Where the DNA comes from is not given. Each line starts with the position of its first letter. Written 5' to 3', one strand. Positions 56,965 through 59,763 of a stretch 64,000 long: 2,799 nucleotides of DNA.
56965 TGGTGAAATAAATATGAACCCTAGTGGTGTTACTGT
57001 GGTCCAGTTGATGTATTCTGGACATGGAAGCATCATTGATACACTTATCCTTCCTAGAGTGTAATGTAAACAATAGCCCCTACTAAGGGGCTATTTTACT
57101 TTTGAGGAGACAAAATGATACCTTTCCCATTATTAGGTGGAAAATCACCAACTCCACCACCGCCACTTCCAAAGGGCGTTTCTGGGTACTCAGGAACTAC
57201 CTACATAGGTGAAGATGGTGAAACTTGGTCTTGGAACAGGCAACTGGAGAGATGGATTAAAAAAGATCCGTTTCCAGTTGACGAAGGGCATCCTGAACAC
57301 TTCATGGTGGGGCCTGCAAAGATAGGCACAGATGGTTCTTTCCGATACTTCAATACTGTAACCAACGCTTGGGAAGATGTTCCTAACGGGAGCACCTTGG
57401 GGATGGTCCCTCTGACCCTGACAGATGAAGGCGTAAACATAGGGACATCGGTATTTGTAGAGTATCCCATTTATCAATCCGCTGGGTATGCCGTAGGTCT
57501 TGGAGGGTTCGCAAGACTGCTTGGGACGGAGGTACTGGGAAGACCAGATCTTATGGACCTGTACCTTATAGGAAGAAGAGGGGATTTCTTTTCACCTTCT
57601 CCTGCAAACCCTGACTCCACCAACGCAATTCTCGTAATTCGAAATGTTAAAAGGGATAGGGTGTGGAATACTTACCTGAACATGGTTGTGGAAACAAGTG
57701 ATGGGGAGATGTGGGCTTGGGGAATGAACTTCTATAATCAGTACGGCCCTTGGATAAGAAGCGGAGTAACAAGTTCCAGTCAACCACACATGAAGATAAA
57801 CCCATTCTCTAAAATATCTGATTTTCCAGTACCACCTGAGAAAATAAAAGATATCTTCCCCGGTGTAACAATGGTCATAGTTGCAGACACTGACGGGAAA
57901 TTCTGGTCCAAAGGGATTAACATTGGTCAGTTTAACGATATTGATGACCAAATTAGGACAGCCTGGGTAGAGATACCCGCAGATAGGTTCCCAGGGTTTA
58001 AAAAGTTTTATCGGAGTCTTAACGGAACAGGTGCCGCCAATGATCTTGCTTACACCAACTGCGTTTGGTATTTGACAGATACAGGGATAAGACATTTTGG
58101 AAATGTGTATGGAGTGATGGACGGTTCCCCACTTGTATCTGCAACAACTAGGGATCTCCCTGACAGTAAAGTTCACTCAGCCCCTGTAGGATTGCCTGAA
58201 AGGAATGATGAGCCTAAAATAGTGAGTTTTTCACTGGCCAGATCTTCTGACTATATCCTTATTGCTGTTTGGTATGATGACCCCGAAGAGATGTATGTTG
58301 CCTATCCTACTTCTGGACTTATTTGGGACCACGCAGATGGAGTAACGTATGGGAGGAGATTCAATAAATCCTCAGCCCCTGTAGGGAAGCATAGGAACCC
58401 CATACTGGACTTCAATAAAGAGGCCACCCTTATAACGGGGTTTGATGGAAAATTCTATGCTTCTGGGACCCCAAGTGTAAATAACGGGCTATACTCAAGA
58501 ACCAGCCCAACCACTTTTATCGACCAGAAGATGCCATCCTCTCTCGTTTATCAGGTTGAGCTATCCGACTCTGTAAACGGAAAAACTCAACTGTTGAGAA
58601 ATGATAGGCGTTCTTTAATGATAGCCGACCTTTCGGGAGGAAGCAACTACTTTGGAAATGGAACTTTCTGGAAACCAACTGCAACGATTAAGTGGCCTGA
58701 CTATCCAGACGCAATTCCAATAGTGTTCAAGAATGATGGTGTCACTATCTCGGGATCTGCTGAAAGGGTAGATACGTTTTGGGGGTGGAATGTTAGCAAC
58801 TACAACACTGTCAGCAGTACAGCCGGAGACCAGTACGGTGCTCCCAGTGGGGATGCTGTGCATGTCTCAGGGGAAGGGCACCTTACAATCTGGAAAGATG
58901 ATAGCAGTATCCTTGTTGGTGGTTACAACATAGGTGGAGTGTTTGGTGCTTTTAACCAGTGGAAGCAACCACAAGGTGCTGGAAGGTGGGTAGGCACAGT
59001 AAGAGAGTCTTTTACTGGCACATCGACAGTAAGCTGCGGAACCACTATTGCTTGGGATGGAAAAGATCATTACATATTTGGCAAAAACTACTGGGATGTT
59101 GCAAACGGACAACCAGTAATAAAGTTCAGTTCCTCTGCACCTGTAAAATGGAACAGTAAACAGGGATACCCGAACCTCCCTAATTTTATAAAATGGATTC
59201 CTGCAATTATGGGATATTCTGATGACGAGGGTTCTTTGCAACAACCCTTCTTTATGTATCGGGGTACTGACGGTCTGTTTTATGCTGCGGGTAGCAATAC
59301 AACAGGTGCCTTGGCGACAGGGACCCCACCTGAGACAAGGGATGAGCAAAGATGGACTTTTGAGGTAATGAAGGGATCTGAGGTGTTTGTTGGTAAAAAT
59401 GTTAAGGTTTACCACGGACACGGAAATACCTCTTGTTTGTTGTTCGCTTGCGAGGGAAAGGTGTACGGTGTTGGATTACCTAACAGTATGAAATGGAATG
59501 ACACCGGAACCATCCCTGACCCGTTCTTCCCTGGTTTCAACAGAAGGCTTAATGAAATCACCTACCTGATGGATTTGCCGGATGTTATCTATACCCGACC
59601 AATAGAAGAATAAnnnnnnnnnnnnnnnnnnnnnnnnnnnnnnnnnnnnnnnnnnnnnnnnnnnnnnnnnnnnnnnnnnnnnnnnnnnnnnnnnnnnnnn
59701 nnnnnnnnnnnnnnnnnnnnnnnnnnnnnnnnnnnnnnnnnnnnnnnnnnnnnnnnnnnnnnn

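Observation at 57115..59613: RCC1-like beta-propeller protein at the end of the tail module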

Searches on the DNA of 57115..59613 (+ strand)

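Call 6: search_dna_similar(query=window:57115-59613:+, collection=phages, mode=near, max_rows=20)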
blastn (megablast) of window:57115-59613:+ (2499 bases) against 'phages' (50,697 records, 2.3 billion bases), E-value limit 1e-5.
No match.
